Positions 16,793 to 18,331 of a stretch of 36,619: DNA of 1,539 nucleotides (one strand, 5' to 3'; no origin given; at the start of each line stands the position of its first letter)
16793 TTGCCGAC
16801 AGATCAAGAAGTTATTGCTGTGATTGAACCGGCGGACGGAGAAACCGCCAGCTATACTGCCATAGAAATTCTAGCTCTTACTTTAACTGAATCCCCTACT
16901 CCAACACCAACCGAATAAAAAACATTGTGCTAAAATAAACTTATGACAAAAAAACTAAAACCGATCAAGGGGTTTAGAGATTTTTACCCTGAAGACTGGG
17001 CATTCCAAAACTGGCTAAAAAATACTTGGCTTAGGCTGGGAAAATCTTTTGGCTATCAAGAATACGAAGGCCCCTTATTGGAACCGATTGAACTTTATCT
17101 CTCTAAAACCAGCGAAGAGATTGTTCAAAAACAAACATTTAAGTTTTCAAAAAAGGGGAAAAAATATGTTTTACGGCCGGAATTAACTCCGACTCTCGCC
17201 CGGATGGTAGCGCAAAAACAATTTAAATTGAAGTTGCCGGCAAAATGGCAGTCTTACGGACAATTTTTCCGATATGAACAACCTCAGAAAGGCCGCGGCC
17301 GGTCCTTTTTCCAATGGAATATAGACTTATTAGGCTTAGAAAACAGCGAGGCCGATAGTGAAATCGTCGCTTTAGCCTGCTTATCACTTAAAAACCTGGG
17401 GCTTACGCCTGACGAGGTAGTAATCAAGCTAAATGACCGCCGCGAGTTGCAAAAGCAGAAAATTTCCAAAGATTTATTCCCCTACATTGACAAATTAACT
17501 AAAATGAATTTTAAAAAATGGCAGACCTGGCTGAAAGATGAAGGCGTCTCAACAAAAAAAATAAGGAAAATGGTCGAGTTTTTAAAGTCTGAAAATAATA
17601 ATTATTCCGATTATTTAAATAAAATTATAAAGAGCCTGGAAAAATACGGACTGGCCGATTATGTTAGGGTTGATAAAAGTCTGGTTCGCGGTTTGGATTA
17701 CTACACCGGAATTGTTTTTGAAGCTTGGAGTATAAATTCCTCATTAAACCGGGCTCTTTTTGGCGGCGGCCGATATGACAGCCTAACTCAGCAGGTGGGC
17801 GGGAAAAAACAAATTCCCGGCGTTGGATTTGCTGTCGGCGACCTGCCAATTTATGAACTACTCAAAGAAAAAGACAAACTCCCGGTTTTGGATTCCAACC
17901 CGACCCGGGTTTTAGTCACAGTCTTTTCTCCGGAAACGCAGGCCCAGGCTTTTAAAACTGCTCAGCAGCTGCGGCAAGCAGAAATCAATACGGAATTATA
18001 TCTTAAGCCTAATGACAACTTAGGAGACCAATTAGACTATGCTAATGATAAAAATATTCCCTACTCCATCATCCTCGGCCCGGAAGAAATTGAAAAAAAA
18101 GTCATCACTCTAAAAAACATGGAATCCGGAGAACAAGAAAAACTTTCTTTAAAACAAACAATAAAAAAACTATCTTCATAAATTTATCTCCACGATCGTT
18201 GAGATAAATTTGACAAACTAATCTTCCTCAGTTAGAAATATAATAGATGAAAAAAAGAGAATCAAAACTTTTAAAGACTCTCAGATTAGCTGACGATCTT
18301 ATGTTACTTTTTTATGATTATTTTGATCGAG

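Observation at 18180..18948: A second, diverged PaaX-like gene shows the same architecture, and all four palindromes share an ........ apex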

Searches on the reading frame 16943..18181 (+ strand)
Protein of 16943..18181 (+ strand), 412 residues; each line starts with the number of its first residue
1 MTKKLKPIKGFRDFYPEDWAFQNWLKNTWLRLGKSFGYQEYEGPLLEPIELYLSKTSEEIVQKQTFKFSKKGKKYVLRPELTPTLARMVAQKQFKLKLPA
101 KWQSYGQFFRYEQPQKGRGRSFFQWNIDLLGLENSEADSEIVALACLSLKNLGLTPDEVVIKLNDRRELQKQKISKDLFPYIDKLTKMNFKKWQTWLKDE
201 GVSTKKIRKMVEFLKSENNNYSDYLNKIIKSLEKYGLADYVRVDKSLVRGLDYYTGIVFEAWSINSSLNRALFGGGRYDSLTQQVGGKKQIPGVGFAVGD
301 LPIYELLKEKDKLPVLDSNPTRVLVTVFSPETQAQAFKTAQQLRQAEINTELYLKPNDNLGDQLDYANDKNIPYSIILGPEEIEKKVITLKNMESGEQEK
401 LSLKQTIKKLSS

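Call 9: search_protein_families(library=pfam, proteins=[window:16943-18181:+], max_evalue=0.01)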
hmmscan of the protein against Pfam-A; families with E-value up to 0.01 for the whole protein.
window:16943-18181:+ (412 aa): 5 families
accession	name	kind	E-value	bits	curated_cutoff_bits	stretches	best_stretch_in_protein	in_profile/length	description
PF13393.11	tRNA-synt_His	-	6.9e-37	127.8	25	1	10-298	1-303/308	Histidyl-tRNA synthetase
PF03129.25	HGTP_anticodon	-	8.4e-18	64.8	21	1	323-411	2-92/94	Anticodon binding domain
PF00587.30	tRNA-synt_2b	-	4e-10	40.5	29.3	1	66-265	1-124/179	tRNA synthetase class II core domain (G, H, P, S and T)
PF01409.25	tRNA-synt_2d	-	0.0051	16.8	19.8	1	63-126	65-129/246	tRNA synthetases class II core domain (F)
PF00285.26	Citrate_synt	-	0.0062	16.1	27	1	207-278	268-337/357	Citrate synthase, C-terminal domain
